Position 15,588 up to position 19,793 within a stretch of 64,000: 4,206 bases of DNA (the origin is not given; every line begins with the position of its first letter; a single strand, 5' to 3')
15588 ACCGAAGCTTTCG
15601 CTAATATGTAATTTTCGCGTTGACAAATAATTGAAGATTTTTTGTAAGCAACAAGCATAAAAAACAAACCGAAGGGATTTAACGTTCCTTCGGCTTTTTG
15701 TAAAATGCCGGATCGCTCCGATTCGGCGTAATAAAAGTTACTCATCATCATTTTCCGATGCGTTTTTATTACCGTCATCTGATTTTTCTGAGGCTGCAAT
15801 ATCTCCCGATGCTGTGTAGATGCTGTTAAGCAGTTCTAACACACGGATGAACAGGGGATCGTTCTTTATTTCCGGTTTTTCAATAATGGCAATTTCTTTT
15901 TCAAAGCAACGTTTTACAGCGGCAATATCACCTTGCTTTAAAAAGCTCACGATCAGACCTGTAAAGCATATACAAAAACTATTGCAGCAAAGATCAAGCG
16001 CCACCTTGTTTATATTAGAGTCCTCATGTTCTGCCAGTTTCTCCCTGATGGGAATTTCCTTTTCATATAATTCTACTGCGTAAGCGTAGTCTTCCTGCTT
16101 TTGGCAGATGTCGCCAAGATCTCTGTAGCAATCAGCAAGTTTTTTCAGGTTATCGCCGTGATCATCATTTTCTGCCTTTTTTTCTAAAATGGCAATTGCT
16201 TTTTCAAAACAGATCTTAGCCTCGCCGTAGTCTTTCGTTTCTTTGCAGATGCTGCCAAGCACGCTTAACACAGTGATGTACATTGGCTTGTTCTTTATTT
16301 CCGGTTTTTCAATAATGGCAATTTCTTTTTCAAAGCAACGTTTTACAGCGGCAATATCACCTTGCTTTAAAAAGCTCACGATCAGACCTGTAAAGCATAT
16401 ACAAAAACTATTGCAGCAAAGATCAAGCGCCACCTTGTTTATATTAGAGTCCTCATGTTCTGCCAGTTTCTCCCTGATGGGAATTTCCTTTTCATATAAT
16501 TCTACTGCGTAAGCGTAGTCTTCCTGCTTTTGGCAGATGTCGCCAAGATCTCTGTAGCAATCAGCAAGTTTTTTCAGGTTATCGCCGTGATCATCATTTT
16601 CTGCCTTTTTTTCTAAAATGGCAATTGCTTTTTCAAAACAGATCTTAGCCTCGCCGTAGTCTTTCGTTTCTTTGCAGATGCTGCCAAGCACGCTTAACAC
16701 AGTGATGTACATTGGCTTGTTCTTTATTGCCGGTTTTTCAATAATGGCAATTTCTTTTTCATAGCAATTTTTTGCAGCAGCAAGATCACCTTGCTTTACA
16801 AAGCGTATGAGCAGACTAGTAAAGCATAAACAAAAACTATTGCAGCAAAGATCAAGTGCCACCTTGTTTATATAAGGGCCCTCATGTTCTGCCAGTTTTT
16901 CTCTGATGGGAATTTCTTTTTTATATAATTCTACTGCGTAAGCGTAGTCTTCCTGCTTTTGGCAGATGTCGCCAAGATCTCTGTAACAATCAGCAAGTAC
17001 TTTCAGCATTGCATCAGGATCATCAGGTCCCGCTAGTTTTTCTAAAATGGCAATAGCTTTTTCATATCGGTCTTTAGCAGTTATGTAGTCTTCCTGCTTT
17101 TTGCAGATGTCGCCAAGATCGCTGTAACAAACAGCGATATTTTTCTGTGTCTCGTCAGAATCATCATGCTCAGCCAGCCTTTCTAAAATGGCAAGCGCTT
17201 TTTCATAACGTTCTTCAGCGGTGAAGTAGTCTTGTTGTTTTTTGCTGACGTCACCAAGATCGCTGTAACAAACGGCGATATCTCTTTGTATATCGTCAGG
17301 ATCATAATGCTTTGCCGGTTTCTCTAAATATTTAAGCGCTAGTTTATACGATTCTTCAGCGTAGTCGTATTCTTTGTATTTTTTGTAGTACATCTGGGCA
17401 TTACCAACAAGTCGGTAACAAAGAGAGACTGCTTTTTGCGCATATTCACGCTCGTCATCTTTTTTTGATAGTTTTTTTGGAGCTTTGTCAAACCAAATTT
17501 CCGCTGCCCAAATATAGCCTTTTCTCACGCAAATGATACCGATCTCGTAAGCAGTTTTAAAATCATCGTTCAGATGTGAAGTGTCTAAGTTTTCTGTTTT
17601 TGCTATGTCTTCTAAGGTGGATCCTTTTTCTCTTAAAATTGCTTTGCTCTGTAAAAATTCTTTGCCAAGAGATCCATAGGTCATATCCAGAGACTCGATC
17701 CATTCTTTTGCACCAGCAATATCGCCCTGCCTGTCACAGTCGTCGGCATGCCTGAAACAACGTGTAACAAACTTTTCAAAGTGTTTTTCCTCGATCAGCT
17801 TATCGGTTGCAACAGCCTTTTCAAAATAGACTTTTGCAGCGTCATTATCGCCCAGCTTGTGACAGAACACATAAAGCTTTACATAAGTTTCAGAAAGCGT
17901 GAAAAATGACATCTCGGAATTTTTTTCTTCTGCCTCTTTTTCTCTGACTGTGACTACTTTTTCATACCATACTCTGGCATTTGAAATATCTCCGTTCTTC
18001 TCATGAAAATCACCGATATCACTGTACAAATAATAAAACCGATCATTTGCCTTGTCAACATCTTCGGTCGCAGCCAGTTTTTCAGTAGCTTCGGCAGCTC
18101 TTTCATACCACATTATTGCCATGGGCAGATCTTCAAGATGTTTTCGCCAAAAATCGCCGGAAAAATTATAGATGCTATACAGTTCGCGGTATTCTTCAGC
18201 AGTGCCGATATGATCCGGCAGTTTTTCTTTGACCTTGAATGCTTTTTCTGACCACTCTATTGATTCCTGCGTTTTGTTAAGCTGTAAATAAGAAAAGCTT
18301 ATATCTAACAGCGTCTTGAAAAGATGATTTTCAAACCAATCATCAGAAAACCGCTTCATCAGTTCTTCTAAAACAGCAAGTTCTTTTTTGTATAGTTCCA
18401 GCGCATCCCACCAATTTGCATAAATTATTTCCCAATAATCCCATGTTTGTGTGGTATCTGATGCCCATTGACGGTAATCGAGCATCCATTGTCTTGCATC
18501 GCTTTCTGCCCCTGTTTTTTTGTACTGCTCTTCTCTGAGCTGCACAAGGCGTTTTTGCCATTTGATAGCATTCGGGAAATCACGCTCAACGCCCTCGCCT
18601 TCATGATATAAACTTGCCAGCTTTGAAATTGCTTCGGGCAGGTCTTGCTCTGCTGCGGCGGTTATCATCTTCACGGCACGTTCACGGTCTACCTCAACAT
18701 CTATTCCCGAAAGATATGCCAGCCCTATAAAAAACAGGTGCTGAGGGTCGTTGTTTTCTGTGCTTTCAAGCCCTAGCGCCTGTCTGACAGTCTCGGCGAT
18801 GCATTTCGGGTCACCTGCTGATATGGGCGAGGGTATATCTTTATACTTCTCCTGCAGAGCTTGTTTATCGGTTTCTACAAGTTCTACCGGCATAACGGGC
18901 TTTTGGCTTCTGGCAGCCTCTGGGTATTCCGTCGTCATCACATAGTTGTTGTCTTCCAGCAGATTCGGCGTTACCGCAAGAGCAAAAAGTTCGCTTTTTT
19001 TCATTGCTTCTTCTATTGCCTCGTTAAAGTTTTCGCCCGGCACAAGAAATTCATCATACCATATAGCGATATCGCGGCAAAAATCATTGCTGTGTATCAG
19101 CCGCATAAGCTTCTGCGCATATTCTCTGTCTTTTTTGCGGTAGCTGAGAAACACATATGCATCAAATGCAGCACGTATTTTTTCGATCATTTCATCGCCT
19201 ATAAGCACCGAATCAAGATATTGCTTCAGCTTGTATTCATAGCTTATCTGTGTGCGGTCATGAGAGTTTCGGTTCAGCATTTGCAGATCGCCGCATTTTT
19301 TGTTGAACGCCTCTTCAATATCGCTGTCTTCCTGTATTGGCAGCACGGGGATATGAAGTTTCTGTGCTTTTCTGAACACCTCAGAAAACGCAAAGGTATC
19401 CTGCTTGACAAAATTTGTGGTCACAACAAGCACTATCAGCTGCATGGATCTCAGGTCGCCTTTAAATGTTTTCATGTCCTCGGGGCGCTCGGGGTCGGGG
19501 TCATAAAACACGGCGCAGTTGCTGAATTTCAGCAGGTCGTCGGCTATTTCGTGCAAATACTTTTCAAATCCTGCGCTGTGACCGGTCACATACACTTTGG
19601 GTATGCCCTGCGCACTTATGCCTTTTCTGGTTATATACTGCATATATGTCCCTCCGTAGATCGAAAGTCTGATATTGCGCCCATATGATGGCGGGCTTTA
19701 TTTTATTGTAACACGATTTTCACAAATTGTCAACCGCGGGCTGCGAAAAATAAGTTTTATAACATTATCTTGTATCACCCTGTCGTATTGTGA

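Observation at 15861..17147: Two DNA-identical 429-bp in-frame tandem units plus a third diverged one inside the TPR sensor array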

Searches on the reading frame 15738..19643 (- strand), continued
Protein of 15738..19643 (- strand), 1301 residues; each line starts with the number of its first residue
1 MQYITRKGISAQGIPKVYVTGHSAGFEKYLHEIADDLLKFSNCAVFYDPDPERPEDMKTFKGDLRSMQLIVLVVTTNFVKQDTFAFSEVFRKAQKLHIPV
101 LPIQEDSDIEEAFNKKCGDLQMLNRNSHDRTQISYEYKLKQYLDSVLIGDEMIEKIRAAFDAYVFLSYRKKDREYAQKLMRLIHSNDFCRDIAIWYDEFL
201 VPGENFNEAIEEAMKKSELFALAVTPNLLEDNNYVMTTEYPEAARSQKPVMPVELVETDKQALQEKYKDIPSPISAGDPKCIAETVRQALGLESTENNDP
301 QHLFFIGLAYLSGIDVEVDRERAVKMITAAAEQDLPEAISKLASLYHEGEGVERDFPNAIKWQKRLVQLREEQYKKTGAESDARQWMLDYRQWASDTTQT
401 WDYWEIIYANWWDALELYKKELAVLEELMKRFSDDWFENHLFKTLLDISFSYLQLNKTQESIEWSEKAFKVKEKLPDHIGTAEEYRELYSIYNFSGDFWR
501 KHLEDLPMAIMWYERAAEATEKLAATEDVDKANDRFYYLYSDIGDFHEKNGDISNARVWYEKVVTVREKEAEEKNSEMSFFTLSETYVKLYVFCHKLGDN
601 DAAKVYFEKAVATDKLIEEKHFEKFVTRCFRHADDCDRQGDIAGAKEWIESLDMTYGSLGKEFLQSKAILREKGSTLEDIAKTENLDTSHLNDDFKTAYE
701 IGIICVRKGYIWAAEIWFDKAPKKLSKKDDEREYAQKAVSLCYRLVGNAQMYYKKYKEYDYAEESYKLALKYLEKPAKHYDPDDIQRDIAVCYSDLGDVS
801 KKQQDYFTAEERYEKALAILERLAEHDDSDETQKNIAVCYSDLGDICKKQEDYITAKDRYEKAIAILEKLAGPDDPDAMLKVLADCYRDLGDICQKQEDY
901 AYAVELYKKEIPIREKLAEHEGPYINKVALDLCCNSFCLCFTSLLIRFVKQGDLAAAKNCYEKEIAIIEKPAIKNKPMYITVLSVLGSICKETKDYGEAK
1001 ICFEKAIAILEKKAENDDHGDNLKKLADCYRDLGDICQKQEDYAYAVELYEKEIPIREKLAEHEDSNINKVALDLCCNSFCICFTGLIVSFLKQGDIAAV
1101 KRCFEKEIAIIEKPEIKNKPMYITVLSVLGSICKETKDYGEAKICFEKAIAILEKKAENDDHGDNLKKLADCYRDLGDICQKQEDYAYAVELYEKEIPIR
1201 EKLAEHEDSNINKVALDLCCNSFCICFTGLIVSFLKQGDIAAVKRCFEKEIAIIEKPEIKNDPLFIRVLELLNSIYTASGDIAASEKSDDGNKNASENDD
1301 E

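Call 94: list_cluster_members(proteins=[P0075, P0082, P0076, P0090, P0077, P0038, P0052, P0055, P0067, P0016])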
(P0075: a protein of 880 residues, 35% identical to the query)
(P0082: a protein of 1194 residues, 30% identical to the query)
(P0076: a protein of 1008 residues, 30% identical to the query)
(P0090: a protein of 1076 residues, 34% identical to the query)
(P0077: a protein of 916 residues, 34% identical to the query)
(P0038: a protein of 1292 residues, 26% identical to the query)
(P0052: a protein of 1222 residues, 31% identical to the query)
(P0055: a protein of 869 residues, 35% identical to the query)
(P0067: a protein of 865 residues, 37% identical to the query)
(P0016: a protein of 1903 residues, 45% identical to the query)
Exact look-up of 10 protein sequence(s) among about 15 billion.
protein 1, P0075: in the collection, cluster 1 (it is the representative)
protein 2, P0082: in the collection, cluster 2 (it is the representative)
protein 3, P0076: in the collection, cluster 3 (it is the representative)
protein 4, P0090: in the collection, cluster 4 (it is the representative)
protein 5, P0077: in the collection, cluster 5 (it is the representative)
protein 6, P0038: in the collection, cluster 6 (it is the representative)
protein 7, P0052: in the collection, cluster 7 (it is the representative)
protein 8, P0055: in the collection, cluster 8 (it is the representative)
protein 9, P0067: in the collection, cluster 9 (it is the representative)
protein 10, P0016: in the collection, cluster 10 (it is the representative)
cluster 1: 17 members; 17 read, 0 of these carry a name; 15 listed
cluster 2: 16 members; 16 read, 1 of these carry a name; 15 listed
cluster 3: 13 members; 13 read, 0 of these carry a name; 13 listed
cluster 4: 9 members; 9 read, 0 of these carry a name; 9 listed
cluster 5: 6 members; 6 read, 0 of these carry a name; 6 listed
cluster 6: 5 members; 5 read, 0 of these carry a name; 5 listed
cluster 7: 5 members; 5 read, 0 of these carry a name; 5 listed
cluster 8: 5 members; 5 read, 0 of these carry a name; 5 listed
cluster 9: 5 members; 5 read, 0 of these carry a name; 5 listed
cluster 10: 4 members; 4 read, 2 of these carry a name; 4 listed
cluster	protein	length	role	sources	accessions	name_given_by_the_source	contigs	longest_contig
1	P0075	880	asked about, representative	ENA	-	-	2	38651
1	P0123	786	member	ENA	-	-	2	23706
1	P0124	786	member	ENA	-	-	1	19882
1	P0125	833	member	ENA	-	-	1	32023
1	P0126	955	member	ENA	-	-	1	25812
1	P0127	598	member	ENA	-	-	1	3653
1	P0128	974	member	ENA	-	-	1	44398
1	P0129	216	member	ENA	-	-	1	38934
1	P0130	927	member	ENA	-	-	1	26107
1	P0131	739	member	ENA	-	-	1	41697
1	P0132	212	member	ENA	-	-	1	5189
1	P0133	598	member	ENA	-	-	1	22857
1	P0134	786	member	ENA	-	-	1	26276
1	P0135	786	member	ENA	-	-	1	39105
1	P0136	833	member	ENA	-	-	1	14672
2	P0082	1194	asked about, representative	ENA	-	-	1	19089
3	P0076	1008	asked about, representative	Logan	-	-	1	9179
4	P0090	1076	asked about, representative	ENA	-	-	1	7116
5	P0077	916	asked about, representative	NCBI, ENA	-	-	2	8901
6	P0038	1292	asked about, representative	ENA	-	-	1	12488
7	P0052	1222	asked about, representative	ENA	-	-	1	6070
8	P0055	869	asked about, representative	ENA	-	-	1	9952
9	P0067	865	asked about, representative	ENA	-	-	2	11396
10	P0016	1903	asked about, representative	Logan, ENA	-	-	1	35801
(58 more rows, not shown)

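Call 97: find_encoding_contigs(protein=P0075, flank=3000, max_places=3)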
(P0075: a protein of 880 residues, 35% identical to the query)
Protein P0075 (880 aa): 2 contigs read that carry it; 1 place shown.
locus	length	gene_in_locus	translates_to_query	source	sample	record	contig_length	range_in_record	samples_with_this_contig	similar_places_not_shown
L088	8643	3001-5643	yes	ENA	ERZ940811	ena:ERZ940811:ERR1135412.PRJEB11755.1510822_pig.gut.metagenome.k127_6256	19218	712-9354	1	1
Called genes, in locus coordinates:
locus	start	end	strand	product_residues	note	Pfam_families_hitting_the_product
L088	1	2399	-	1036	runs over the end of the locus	?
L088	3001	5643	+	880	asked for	PF13676:TIR_2, PF13424:TPR_12, PF00515:TPR_1 (weak), PF13424:TPR_12, PF00515:TPR_1 (weak), PF13424:TPR_12, PF13424:TPR_12, PF13424:TPR_12, +19 more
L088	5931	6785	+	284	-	-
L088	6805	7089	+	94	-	PF02026:RyR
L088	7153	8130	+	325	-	-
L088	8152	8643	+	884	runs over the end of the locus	PF01935:DUF87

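Call 98: find_encoding_contigs(protein=P0128, flank=3000, max_places=3)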
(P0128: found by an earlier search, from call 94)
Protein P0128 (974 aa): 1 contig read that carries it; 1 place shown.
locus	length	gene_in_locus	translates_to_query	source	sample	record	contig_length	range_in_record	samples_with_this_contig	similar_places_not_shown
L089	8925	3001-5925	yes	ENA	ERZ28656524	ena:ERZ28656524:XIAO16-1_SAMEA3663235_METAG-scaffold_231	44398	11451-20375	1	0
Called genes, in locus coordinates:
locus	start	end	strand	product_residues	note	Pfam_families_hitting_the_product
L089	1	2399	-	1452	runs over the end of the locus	PF13676:TIR_2, PF13023:HD_3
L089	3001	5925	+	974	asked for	PF13676:TIR_2, PF13424:TPR_12, PF13424:TPR_12, PF13424:TPR_12, PF13424:TPR_12, PF13424:TPR_12, PF13424:TPR_12, PF13424:TPR_12, +28 more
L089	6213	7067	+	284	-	-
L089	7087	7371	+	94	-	PF02026:RyR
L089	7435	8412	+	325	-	-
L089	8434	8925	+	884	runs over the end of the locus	PF01935:DUF87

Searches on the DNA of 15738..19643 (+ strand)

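Call 12: search_dna_similar(query=window:15738-19643:+, collection=phages, mode=near)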
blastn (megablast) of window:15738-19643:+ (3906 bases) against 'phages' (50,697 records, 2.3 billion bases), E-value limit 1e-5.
No match.

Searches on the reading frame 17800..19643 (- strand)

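Call 24: find_related_loci(query=window:17800-19643:-, collection=genome_contigs, flank=8000)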
Query window:17800-19643:- (614 aa) in genome_contigs; peptide patterns used: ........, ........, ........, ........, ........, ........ (x = any residue, [..] = any of these).
15 stretches matched a pattern, but none encodes a relative of the query by tblastn (E <= 1e-3).
